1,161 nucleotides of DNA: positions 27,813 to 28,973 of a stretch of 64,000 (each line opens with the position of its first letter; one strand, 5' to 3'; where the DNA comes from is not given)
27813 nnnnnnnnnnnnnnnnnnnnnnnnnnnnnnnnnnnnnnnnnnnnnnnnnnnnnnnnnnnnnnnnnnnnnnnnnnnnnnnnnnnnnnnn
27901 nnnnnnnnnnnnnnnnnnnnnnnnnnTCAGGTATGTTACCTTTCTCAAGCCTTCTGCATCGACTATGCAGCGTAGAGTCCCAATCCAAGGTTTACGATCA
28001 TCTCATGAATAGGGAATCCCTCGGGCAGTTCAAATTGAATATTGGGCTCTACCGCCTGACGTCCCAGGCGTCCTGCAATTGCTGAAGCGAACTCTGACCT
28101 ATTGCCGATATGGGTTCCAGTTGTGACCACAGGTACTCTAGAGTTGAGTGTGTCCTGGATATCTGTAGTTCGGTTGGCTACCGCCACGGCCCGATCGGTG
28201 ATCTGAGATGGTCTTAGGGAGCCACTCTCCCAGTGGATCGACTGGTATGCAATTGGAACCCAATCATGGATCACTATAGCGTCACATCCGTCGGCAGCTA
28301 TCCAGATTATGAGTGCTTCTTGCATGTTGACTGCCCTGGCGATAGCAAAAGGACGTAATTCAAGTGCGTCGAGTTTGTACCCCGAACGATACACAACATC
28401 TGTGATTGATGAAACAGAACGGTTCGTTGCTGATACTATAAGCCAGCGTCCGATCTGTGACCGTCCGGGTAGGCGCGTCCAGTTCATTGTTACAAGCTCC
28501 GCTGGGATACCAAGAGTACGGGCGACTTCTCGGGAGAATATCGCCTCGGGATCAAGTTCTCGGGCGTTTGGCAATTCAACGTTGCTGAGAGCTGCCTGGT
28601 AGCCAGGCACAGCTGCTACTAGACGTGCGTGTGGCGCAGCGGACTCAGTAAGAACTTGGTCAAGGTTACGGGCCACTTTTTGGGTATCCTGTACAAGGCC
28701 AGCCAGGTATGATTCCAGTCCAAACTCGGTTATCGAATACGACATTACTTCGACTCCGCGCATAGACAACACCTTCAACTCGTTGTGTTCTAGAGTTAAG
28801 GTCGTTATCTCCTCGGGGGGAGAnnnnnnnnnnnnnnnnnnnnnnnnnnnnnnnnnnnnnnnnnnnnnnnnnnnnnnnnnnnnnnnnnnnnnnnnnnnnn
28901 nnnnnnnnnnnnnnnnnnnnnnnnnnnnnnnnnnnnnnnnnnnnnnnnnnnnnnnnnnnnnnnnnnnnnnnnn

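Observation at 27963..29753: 596-aa protein with an unusual architecture: HTH + classical C-X2-C-X12-H-X3-H motif + long acidic/Ser-rich linker + PilM/actin-like domain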

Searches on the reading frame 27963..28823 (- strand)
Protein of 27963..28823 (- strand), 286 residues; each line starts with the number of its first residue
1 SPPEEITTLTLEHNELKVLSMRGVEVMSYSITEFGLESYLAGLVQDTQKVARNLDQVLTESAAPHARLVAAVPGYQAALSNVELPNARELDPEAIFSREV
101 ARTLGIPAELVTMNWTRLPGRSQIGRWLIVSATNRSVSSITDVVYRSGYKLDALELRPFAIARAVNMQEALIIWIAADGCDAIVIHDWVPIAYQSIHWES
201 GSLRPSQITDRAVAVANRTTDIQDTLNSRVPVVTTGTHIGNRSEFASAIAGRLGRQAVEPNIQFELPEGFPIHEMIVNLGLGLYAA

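Call 51: search_solved_structures(query=A4, max_evalue=1, show_alignments=2)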
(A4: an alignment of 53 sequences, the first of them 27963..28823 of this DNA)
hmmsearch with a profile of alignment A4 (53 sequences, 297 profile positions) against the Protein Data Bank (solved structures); distinct sequences matched with E-value up to 1: 6.
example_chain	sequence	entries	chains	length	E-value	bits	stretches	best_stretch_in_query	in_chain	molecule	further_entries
2ych_A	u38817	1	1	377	1.2e-27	100.1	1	6-208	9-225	COMPETENCE PROTEIN PILM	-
3jc8_Ma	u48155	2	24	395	2.9e-23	85.7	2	15-212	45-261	Type IV pilus biogenesis protein PilM | PilM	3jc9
5eox_A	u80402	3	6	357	5.4e-16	61.9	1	3-224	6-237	Type 4 fimbrial biogenesis protein PilM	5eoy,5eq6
5eou_A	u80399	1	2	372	6.3e-16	61.6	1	3-224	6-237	Type 4 fimbrial biogenesis protein PilM,Type 4 fimbrial biogenesis protein PilN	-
3h1q_A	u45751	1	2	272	0.59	12.5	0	149-192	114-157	Ethanolamine utilization protein EutJ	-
4pht_X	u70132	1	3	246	1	11.7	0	70-167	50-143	Type II secretion system protein L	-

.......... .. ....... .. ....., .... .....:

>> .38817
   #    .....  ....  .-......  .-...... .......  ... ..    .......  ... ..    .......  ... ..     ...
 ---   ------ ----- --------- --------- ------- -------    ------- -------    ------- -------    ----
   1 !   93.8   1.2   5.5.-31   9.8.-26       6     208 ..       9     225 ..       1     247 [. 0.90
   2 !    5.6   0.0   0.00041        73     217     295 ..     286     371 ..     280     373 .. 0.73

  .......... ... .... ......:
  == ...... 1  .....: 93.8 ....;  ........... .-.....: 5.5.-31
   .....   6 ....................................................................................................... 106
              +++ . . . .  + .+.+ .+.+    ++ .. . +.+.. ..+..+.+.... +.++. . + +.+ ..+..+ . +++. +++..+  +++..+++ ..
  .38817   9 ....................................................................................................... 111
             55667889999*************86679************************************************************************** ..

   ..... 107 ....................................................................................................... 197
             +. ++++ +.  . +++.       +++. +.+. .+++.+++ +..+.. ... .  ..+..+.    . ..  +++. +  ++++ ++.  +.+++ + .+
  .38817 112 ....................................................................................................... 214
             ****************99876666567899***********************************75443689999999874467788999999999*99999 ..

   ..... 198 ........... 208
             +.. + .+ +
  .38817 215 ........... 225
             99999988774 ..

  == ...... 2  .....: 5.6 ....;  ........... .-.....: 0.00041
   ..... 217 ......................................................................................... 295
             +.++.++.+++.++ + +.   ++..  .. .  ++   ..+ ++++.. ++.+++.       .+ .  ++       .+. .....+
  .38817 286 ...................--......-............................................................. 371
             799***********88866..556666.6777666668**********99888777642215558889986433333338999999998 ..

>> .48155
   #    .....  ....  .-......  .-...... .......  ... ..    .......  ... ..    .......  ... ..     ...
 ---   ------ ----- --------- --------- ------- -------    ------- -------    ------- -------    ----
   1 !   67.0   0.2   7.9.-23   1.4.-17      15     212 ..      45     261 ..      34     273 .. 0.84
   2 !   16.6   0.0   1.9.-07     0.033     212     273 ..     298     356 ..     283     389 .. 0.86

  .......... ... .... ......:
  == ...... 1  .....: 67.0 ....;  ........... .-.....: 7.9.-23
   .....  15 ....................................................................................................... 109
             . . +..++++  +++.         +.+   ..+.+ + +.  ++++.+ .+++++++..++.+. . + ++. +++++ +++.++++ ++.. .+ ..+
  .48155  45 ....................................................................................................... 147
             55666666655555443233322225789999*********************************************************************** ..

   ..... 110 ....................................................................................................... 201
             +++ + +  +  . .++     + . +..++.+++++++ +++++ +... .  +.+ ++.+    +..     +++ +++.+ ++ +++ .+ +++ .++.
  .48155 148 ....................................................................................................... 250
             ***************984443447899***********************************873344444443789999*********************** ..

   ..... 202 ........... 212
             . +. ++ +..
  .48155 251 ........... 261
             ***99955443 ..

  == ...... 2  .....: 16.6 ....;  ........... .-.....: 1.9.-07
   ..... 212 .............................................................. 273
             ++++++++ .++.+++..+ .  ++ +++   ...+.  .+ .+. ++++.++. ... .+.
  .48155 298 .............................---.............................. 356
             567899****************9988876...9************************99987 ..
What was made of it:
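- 27963..28820 (-): PilM-like actin-fold domain (residues 312-596 plus stop), a 'mini-PilM' lacking the 2B-region insertion. Conserved motifs: IEH(G/N) at 320-323, AVPGYQ at 381-386, ELPNA at 393-397, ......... at 466-474 and ADGCDA at 487-492. Family profile against PDB PilM 2ych at 1.2e-27 (call 51).
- On PilM (T4P alignment-complex actin-like protein): No other family scores below E 0.5 (call 51).
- Closest known: PilM of type IVa pilus machines. Different: From its position in the fold I infer this is subdomain 2B (call 51).
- Closest known: FtsA. Different: No sequence-profile hit (call 51).
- Checked: A 53-member family profile that includes the window sequence hits PilM structures 2ych at 1.2e-27, 3jc8 at 2.9e-23 and 5eox at 5e-16 (call 51).
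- Profile hits to PilM structures at 1e-27, 3e-23 and 5e-16 (call 51). The nucleotide-binding motifs are only partly conserved and the 2B-region is absent (call 51). The 2B-region is lost and the nucleotide motifs are partly degenerate (call 51).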

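Call 52: search_protein_families(library=pfam, alignment_id=A4, max_evalue=0.01)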
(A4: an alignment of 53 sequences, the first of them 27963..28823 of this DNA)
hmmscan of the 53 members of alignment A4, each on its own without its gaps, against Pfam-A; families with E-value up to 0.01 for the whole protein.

A. member 1, window:27963-28823:- (286 aa): 0 families

B. families by the number of members that match (of 53 scanned): 3 families
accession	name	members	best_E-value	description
PF11104.14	PilM_2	30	2.7e-18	Type IV pilus assembly protein PilM;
PF05134.19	T2SSL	2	0.00099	Type II secretion system (T2SS), protein L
PF14572.12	Pribosyl_synth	1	0.0016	Phosphoribosyl synthetase-associated domain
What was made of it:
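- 27963..28820 (-): 30 of 53 family members hit Pfam PilM_2 (call 52).
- On PilM (T4P alignment-complex actin-like protein): 30 of 53 members hit PilM_2, best 2.7e-18 (call 52).
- Pfam PilM_2 in 30 of 53 relatives (call 52).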
